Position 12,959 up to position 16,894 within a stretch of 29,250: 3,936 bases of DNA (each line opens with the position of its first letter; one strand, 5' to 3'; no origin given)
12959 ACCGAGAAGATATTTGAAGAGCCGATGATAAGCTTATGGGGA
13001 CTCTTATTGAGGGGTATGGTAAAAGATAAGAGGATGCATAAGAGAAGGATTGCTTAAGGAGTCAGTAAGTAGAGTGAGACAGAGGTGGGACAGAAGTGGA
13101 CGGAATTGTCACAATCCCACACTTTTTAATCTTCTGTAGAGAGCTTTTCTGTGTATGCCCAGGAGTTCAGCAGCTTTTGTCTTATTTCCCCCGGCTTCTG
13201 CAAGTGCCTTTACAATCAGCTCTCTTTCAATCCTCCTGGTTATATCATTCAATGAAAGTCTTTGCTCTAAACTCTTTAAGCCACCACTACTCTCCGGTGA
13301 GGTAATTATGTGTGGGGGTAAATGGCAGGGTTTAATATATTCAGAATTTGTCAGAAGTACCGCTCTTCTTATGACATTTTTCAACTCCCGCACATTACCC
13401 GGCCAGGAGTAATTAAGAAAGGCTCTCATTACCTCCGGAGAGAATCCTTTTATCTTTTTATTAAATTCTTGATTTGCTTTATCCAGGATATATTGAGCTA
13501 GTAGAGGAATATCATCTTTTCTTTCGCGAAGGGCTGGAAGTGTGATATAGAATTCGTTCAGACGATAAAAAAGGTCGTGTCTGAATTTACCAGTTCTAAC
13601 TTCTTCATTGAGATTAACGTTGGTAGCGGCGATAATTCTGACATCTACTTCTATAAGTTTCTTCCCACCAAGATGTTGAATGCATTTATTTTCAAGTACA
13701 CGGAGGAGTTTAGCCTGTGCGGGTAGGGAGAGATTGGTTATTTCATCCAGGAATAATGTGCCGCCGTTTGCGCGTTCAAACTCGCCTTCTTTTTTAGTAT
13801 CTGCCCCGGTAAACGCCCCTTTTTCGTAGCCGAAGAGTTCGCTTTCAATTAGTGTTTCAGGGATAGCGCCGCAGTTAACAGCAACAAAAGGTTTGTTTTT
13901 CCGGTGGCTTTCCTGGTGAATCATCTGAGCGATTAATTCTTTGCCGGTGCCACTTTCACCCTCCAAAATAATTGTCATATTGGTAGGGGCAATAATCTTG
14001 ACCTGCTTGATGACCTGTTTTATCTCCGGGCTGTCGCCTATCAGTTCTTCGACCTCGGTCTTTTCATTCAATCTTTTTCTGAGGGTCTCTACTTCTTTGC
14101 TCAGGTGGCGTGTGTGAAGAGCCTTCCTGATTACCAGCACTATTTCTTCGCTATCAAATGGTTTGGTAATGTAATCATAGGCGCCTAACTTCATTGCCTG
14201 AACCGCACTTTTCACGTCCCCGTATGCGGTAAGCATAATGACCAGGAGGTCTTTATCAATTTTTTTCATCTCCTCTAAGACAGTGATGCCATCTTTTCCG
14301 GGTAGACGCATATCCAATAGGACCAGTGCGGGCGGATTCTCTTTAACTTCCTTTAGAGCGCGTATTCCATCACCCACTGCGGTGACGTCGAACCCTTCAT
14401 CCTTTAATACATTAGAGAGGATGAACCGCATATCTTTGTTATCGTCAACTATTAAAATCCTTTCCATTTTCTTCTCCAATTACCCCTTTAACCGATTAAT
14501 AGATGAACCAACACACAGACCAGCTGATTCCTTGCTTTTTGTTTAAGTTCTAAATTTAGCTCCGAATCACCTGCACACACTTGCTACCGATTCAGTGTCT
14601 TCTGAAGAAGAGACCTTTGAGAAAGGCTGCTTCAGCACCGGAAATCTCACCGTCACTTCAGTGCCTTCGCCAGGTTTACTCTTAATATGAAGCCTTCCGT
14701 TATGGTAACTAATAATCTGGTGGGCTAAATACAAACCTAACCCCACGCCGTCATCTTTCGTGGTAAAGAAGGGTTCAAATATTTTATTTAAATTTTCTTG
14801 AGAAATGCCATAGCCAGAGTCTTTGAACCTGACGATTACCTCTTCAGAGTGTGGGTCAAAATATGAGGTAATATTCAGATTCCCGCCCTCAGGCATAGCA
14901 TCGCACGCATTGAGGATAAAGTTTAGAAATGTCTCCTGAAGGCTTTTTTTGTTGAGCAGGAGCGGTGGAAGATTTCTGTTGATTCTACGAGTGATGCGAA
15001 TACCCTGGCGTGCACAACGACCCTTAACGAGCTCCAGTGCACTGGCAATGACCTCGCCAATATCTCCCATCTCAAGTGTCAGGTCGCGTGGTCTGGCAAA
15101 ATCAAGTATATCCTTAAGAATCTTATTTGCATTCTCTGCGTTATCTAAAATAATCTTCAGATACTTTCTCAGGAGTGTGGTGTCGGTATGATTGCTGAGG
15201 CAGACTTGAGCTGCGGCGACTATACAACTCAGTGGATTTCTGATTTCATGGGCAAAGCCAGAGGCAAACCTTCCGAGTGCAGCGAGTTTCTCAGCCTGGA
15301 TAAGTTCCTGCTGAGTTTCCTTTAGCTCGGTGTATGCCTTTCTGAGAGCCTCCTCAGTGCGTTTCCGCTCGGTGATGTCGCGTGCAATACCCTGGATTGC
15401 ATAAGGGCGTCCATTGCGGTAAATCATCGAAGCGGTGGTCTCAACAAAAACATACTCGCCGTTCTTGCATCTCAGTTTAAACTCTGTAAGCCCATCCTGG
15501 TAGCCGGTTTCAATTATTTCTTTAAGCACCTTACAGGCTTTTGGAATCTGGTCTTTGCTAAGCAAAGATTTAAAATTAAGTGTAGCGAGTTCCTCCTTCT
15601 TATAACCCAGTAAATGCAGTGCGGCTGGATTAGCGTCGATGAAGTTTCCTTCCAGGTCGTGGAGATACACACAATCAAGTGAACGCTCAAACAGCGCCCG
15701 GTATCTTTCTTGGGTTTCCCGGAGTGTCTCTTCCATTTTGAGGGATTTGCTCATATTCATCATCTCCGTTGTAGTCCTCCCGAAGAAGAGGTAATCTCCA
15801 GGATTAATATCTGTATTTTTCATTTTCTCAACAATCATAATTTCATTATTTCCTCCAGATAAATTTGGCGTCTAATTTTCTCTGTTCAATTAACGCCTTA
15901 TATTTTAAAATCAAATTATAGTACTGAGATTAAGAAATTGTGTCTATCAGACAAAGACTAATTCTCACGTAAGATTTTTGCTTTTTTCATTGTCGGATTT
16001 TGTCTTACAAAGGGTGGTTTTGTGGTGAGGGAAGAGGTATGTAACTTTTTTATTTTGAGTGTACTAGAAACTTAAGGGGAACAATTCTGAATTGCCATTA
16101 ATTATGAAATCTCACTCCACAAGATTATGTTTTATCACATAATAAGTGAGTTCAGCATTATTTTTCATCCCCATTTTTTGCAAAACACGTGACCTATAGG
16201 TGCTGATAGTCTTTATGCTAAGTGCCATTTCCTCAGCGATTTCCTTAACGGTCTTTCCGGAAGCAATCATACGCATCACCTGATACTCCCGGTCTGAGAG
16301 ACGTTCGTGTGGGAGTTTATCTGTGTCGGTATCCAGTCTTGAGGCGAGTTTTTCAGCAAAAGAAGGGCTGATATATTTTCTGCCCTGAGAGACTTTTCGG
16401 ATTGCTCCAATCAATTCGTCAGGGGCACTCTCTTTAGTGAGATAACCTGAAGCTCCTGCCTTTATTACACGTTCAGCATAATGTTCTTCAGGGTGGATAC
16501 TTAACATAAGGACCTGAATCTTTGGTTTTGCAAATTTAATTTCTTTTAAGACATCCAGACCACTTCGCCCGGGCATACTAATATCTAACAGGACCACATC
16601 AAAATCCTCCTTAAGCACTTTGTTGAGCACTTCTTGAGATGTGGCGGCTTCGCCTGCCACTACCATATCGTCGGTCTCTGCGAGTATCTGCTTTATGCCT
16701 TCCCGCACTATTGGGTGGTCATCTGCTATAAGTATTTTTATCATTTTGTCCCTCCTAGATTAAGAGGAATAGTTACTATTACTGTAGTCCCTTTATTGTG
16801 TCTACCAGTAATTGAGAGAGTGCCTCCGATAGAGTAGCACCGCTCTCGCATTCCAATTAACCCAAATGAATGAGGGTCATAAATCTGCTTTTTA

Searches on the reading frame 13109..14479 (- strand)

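Call 3: search_protein_families(library=pfam, proteins=[window:13109-14479:-], max_evalue=0.01)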
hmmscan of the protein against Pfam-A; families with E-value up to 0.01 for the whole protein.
window:13109-14479:- (456 aa): 14 families
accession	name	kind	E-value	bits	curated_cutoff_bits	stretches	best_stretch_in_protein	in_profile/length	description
PF00158.32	Sigma54_activat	-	4.7e-73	244.8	20.2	1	146-312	1-167/168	Sigma-54 interaction domain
PF00072.30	Response_reg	-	2.8e-31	108.4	30.2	1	8-117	1-110/111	Response regulator receiver domain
PF25601.1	AAA_lid_14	-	1.4e-29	102.1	27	1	318-398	1-81/87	AAA+ ATPase lid domain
PF14532.12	Sigma54_activ_2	-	1.6e-19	71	25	1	147-317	1-138/138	Sigma-54 interaction domain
PF02954.25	HTH_8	-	1.8e-14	53.6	22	1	415-452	3-40/42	Bacterial regulatory protein, Fis family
PF07728.20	AAA_5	-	2.2e-09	37.9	22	1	170-289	2-124/139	AAA domain (dynein-related subfamily)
PF07724.20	AAA_2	-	2.4e-06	28.1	27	1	168-297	4-134/166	AAA domain (Cdc48 subfamily)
PF01078.27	Mg_chelatase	-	9.8e-06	25.5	20.3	0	225-287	93-157/207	Magnesium chelatase, subunit ChlI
PF13556.12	HTH_30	-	1.2e-05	25.4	27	1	424-453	6-35/59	PucR C-terminal helix-turn-helix domain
PF00004.35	AAA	-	9.4e-05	23.3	21.2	1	170-300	1-124/131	ATPase family associated with various cellular activities (AAA)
PF13384.12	HTH_23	-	0.00068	19.8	24.6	1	415-452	3-39/50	Homeodomain-like domain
PF13551.12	HTH_29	-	0.0049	17.4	28.1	0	421-452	3-34/64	Winged helix-turn helix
PF14549.12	P22_Cro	-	0.0052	17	30.2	0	431-453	10-32/60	DNA-binding transcriptional regulator Cro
PF13518.12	HTH_28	-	0.0072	16.8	25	0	418-452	1-34/52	Helix-turn-helix domain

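Call 56: search_protein_families(library=ncbifam, proteins=[window:13109-14479:-], max_evalue=0.01)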
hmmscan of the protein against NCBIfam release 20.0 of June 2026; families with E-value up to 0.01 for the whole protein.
window:13109-14479:- (456 aa): 121 families (the best 25 are shown)
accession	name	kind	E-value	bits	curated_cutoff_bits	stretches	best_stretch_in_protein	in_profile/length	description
NF008469.0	PRK11361.1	equivalog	3.6e-144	480.9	714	1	4-455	3-455/461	acetoacetate metabolism transcriptional regulator AtoC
TIGR02915.1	PEP_resp_reg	equivalog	2.1e-133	445.5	502.6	1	8-455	1-443/445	PEP-CTERM-box response regulator transcription factor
TIGR01818.1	ntrC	equivalog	3e-133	445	558.6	1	8-453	1-462/463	nitrogen regulation protein NR(I)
NF051870.1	NAssimRespRegNtrX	equivalog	4.5e-122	408.2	600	1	6-456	2-452/452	nitrogen assimilation response regulator NtrX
NF007689.0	PRK10365.1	equivalog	8.2e-122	407.1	760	1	6-451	6-439/441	sigma-54-dependent response regulator transcription factor ZraR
NF041946.1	LuxO_transreg_Vib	equivalog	3e-114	382.4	800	1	11-453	2-459/463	quorum-sensing sigma-54 dependent transcriptional regulator LuxO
NF041552.1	TF_PrdR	equivalog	7.1e-113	377.9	795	1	128-453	249-575/577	sigma-54 dependent transcriptional regulator PrdR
NF008176.1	PRK10923.1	equivalog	5.3e-112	374.8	620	2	7-395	5-389/469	nitrogen regulation protein NR(I)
NF011695.0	PRK15115.1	equivalog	1.1e-107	360.6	763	1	1-451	2-433/445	two-component system response regulator GlrR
TIGR01817.1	nifA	equivalog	4.7e-105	352.3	528.85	1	129-386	179-437/534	nif-specific transcriptional activator NifA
NF003451.0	PRK05022.1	equivalog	1.3e-104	350.8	476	1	119-456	161-510/512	nitric oxide reductase transcriptional regulator NorR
NF049963.1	RespRegFlgRCampy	domain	2.9e-104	349.3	750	1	8-453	3-426/429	fla regulon two-component system response regulator FlgR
NF038308.1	RNA_repair_RtcR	equivalog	4.2e-98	329.5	650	1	89-450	123-512/530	RNA repair transcriptional activator RtcR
NF050807.1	TransRegFlbDCaul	equivalog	5.2e-98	328.8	750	1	9-452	4-436/454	sigma-54-dependent transcriptional regulator FlbD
TIGR02329.1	propionate_PrpR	equivalog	6.4e-93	312.2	499.2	1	115-453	183-526/526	propionate catabolism operon regulatory protein PrpR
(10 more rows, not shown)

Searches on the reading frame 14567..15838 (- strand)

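Call 3: search_protein_families(library=pfam, proteins=[window:14567-15838:-], max_evalue=0.01)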
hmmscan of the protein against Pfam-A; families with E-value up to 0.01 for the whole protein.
window:14567-15838:- (423 aa): 9 families
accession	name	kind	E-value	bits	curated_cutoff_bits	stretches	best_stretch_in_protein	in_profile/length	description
PF02518.31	HATPase_c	-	1.6e-22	80.5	26.4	1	297-401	3-109/111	Histidine kinase-, DNA gyrase B-, and HSP90-like ATPase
PF00512.31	HisKA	-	2.9e-14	53.3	26.9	1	188-250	2-63/66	His Kinase A (phospho-acceptor) domain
PF08447.18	PAS_3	-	4.5e-13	49.7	25.6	1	67-152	2-89/89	PAS fold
PF13426.13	PAS_9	-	5.2e-12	46.4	27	1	55-157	2-103/103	PAS domain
PF08448.16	PAS_4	-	5.2e-09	36.8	23.1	1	50-160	1-110/110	PAS fold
PF13188.13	PAS_8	-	1.3e-07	31.7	21.8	1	44-89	1-43/65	PAS domain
PF00989.32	PAS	-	5.1e-07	30.1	22.6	1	44-155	1-113/113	PAS fold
PF14598.12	PAS_11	-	5.2e-05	23.6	25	1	60-139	8-86/109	PAS domain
PF08670.17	MEKHLA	-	0.0031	17.9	23.7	1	40-116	24-101/143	MEKHLA domain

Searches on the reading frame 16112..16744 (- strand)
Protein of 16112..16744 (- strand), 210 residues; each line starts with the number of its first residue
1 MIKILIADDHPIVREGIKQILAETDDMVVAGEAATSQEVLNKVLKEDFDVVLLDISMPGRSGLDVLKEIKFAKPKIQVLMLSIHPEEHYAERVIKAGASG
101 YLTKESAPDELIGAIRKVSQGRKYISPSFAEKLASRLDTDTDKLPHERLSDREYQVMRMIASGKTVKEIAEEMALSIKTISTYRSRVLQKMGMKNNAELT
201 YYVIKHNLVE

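Call 3: search_protein_families(library=pfam, proteins=[window:16112-16744:-], max_evalue=0.01)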
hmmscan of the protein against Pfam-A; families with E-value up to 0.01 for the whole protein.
window:16112-16744:- (210 aa): 8 families
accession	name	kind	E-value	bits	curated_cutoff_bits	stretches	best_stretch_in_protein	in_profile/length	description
PF00072.30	Response_reg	-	8.3e-31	106.9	30.2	1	4-116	1-111/111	Response regulator receiver domain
PF00196.25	GerE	-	1.5e-19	69.8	23.5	1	148-202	2-56/57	Bacterial regulatory proteins, luxR family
PF08281.18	Sigma70_r4_2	-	1.1e-05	25.4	25.7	1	147-191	9-54/54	Sigma-70, region 4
PF04545.22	Sigma70_r4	-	0.00012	21.9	24.1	1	148-191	4-48/50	Sigma-70, region 4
PF13518.12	HTH_28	-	0.0011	19.4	25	1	155-186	4-35/52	Helix-turn-helix domain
PF14493.12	HTH_40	-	0.0036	18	27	0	156-188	5-37/89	Helix-turn-helix domain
PF01371.25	Trp_repressor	-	0.0054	17.2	27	0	149-191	35-76/88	Trp repressor protein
PF13384.12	HTH_23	-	0.0054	17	24.6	0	152-189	6-43/50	Homeodomain-like domain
